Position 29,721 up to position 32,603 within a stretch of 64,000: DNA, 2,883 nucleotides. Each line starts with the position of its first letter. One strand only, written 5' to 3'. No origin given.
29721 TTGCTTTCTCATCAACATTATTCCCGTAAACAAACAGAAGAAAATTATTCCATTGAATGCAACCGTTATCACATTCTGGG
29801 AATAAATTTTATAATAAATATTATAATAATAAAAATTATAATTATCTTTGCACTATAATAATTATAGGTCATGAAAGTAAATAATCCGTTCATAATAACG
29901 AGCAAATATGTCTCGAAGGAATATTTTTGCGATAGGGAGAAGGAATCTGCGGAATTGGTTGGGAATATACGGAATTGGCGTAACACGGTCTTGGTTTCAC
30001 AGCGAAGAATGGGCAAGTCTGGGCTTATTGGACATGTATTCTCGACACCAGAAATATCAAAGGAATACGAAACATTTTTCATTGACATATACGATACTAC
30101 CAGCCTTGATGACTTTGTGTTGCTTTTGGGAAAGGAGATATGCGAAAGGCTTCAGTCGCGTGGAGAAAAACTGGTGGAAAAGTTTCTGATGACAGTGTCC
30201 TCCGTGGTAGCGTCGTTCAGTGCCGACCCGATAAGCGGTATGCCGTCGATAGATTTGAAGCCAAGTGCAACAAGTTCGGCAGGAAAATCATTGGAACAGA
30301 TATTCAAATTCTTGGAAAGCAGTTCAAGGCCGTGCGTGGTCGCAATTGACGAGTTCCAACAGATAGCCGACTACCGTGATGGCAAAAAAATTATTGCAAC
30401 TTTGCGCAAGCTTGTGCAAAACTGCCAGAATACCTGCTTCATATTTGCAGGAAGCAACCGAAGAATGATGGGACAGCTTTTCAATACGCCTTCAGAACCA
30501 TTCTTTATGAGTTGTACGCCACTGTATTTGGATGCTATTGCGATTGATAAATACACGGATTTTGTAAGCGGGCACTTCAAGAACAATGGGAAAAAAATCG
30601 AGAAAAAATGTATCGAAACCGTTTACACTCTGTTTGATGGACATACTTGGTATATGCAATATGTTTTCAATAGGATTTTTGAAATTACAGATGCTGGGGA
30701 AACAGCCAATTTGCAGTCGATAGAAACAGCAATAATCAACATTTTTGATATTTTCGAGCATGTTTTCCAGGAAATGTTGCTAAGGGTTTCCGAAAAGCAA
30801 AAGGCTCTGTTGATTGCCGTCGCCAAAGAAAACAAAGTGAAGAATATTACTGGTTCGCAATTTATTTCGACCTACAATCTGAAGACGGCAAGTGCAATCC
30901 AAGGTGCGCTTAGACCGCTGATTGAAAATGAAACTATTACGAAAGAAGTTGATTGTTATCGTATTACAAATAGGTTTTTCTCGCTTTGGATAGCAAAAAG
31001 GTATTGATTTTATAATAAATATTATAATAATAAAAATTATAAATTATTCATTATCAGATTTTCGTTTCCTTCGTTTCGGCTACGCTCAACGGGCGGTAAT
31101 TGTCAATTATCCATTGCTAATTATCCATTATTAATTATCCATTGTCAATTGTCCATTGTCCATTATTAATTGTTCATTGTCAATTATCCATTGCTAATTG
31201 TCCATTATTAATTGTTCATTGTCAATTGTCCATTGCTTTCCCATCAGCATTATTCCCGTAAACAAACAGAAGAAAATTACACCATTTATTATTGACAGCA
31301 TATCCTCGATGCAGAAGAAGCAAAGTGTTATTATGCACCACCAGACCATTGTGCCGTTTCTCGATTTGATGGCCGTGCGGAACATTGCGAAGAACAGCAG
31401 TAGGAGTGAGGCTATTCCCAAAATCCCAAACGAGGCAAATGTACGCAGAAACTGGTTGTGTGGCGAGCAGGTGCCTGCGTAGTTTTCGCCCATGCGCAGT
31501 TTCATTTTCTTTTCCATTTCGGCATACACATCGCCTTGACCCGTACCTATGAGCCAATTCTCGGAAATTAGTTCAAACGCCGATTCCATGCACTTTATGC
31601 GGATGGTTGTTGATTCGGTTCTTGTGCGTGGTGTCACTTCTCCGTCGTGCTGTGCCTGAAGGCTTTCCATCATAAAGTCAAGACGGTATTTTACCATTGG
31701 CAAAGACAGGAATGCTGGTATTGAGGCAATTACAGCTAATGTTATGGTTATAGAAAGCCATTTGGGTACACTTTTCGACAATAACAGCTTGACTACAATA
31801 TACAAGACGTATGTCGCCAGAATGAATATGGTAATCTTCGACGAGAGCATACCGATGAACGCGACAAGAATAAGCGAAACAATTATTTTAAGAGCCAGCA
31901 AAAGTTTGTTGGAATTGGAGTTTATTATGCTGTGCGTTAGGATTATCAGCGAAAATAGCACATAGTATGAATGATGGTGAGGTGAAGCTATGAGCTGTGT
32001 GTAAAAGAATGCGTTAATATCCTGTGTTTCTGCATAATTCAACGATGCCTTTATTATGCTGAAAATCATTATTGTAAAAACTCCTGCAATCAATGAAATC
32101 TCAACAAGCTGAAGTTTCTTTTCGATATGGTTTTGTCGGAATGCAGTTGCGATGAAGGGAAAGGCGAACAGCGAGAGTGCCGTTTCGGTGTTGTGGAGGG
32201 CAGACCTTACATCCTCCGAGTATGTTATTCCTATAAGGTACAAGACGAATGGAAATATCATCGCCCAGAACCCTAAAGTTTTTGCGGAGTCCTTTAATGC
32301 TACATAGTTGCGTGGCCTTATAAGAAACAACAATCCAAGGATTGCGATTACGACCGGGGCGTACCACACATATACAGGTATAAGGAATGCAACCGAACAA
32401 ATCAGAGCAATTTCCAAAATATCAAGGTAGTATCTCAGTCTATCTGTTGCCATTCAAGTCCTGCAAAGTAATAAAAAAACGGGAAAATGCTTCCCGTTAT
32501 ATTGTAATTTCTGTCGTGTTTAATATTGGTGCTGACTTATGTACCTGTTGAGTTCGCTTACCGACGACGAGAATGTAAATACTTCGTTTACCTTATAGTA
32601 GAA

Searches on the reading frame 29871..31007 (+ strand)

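Call 62: search_protein_families(library=pfam, proteins=[window:29871-31007:+], max_evalue=0.01)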
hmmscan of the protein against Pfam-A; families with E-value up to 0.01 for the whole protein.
window:29871-31007:+ (378 aa): 5 families
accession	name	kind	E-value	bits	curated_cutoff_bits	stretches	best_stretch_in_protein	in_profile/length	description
PF01637.24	ATPase_2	-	8.7e-12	45.8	33.2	1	19-264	1-224/225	ATPase domain predominantly from Archaea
PF13401.12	AAA_22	-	8.1e-06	26.6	27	1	38-196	7-124/130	AAA domain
PF00004.35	AAA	-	1.8e-05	25.6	21.2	1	132-197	37-110/131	ATPase family associated with various cellular activities (AAA)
PF13173.12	AAA_14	-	0.00025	21.5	27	0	141-201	50-104/129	AAA domain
PF13191.12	AAA_16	-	0.0034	18.3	32.6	1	44-184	32-161/167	AAA ATPase domain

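Call 83: search_protein_families(library=padloc, proteins=[window:29871-31007:+], max_evalue=0.001)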
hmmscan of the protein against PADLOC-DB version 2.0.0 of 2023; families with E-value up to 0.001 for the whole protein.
window:29871-31007:+ (378 aa): 1 family
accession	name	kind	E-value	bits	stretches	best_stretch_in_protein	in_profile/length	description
PDLC02196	IetA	-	0.00048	17.7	0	137-182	166-209/374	-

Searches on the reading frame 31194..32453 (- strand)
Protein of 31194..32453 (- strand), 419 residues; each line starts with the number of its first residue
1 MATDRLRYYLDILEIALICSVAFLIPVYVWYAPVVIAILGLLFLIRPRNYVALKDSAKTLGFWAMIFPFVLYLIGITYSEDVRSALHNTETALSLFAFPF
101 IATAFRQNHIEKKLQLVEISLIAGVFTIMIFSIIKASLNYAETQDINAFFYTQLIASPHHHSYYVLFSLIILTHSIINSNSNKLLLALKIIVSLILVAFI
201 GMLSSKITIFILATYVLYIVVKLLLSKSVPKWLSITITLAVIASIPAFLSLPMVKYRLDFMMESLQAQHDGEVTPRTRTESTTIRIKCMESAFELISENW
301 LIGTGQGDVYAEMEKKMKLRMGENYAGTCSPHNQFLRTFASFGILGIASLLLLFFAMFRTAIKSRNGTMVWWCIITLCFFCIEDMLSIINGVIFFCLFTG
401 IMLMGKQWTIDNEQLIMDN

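Call 62: search_protein_families(library=pfam, proteins=[window:31194-32453:-], max_evalue=0.01)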
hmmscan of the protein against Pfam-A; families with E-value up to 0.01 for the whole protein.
window:31194-32453:- (419 aa): 1 family
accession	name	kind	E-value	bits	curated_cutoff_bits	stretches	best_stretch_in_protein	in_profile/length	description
PF04932.20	Wzy_C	-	3.3e-15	56.6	31.7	1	193-350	3-148/149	O-Antigen ligase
